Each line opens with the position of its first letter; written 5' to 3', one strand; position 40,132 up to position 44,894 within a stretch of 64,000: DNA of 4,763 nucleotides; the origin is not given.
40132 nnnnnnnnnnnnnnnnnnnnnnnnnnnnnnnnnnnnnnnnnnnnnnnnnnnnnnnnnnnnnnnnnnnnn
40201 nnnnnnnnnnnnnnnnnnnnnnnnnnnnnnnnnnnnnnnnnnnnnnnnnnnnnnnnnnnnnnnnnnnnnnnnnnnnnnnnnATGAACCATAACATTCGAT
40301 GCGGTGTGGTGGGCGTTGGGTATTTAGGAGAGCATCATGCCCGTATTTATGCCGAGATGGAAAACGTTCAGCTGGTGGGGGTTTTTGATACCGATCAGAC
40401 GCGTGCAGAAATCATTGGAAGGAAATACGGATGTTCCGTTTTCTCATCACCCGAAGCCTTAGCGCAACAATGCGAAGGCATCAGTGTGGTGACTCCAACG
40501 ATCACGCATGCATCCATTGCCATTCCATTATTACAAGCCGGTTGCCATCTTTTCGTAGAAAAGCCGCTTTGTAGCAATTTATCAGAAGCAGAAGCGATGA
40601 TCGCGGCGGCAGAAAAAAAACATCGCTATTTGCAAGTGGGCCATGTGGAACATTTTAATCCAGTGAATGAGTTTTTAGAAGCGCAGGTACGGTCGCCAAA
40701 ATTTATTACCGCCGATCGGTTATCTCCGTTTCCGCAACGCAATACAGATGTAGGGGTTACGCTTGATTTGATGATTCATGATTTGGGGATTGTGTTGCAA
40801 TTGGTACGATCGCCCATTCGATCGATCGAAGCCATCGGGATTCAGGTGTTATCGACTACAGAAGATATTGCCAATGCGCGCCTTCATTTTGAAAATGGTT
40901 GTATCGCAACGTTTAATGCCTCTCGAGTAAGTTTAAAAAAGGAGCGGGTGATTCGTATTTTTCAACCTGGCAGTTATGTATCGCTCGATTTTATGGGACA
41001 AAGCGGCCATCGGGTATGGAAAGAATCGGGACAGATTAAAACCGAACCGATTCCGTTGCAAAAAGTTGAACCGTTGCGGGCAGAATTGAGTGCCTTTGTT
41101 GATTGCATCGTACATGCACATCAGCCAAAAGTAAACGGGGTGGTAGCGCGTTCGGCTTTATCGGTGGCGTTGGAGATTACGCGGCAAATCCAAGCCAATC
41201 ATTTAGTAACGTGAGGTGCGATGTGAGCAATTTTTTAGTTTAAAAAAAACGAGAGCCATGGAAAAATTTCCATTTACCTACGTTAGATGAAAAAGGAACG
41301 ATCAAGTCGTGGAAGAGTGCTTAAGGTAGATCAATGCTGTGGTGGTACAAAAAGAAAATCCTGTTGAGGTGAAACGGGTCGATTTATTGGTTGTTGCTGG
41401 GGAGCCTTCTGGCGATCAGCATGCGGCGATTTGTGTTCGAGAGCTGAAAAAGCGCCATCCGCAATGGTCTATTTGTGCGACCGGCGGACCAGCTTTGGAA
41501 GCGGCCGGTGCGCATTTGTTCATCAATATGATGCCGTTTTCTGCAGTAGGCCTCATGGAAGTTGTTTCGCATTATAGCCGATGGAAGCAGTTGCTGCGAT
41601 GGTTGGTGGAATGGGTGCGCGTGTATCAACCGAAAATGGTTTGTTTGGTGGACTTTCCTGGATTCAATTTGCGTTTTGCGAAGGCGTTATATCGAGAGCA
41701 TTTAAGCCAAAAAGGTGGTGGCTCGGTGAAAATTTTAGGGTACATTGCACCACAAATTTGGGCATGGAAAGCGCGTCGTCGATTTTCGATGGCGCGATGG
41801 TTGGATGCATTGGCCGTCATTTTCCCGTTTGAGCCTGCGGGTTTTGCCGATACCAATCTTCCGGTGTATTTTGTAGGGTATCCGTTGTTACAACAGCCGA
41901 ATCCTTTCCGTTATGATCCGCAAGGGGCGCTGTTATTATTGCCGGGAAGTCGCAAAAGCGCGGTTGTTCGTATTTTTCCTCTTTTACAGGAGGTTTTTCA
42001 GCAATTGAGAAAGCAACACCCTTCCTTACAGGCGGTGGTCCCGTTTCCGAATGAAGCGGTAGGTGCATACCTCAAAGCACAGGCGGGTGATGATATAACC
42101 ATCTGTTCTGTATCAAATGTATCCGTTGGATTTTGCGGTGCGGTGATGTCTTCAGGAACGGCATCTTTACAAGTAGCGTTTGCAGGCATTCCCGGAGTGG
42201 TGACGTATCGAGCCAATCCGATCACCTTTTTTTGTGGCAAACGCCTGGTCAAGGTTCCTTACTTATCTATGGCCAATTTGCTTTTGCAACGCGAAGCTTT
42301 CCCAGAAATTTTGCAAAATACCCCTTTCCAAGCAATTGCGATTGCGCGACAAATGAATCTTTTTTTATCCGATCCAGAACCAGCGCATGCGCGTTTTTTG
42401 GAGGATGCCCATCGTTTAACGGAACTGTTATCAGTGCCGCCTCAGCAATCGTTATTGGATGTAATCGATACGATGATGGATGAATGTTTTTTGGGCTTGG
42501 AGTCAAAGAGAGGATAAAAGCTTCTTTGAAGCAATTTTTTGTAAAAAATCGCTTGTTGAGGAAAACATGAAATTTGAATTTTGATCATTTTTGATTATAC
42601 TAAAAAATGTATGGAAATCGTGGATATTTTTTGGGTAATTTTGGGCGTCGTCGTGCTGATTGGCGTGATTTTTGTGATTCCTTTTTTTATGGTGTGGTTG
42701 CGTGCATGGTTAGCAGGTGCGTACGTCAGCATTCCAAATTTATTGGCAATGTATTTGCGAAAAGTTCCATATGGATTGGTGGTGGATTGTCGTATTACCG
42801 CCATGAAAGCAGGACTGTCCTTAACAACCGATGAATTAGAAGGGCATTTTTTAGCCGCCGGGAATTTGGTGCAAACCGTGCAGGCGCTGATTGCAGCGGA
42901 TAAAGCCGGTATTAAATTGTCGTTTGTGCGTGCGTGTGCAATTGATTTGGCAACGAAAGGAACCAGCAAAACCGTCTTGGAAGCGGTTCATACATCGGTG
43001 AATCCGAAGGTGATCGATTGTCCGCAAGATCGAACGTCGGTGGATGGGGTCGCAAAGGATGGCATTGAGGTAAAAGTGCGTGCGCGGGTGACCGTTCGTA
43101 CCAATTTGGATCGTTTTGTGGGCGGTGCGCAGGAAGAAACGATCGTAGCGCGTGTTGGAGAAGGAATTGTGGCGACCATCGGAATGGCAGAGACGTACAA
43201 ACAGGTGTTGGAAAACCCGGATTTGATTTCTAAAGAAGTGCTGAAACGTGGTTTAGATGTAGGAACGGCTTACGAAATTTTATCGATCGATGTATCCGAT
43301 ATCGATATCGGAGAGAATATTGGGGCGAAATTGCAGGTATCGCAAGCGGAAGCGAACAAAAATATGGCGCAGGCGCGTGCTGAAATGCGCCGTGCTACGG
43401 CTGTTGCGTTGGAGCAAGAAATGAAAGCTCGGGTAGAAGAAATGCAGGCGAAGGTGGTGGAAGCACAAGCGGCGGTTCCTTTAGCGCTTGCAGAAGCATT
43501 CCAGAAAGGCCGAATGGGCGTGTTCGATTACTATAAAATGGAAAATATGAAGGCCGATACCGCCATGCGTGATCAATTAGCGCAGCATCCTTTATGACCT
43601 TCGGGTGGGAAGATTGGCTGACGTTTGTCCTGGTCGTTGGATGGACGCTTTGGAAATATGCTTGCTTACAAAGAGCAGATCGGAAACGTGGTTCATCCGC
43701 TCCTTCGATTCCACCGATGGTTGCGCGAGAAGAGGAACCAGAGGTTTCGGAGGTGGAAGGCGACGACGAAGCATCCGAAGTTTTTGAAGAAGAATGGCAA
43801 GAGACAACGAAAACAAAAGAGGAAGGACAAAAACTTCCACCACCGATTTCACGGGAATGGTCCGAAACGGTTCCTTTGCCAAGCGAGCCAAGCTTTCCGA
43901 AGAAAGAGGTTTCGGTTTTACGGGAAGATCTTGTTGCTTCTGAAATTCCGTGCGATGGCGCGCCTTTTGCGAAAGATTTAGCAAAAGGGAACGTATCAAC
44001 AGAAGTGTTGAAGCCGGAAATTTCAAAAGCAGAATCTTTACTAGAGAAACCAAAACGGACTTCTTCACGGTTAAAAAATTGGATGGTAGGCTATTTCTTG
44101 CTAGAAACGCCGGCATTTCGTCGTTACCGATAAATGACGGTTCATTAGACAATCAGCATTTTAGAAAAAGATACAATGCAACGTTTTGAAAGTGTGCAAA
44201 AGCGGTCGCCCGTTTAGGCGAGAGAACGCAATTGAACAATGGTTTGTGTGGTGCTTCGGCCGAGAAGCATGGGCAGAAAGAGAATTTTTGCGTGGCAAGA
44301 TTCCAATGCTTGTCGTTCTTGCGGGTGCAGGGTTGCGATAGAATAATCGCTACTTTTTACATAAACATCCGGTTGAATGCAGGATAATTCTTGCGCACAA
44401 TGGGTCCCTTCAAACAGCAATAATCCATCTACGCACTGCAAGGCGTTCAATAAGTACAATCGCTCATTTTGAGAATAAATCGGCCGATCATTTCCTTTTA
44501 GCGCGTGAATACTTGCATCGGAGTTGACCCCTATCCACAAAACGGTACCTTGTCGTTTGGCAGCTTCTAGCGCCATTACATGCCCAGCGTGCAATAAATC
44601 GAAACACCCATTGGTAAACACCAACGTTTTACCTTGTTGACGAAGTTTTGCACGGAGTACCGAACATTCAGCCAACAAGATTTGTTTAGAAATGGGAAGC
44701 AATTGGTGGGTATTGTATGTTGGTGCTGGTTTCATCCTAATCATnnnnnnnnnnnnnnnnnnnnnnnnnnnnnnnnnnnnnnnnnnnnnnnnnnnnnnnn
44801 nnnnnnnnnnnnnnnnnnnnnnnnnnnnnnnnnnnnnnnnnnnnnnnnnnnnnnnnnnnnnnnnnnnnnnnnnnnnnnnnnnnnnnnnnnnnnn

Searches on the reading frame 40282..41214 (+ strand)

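Call 82: search_protein_families(library=pfam, proteins=[window:40282-41214:+], max_evalue=0.00001)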
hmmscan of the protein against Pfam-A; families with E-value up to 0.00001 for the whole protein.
window:40282-41214:+ (310 aa): 2 families
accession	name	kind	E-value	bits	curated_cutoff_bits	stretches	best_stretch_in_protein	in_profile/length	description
PF01408.29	GFO_IDH_MocA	-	1.1e-30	107.2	24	1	5-121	1-120/120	Oxidoreductase family, NAD-binding Rossmann fold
PF22725.1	GFO_IDH_MocA_C3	-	6.1e-10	39.6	27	1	150-225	36-115/124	GFO/IDH/MocA C-terminal domain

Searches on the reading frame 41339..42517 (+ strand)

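Call 28: search_protein_families(library=pfam, proteins=[window:41339-42517:+], max_evalue=0.00001)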
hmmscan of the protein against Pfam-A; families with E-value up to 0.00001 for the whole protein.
window:41339-42517:+ (392 aa): 1 family
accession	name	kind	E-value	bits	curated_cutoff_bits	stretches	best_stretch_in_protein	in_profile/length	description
PF02684.21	LpxB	-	2.3e-66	224.7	22.6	1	17-337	2-335/374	Lipid-A-disaccharide synthetase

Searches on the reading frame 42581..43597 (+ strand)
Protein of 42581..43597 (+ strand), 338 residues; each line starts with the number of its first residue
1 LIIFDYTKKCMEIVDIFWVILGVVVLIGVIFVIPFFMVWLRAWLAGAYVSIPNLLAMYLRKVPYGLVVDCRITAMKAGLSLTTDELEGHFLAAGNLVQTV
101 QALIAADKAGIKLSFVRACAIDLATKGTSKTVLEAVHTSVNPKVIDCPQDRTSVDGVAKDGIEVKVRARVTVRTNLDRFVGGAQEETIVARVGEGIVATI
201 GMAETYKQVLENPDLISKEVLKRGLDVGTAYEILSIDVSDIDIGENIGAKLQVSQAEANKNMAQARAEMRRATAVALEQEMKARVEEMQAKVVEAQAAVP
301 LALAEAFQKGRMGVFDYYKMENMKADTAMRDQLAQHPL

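Call 57: search_protein_families(library=ncbifam, proteins=[window:42581-43597:+], max_evalue=0.00001)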
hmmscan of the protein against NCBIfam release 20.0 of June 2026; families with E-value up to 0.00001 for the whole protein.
window:42581-43597:+ (338 aa): 1 family
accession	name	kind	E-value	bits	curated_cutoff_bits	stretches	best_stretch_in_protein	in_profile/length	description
NF010186.0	PRK13665.1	equivalog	6.5e-143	475.7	393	1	12-335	4-319/328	flotillin-like protein FloA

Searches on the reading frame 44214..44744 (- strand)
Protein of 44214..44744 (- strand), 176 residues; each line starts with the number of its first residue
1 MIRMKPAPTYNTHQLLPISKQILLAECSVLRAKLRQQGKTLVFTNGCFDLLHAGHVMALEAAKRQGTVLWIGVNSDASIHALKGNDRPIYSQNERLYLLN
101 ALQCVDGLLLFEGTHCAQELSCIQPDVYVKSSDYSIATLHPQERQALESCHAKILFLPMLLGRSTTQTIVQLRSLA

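Call 82: search_protein_families(library=pfam, proteins=[window:44214-44744:-], max_evalue=0.00001)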
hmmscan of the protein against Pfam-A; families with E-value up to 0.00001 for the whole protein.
window:44214-44744:- (176 aa): 1 family
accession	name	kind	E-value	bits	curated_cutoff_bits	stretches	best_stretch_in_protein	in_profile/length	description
PF01467.32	CTP_transf_like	-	7.2e-14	52.6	21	1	43-137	1-93/133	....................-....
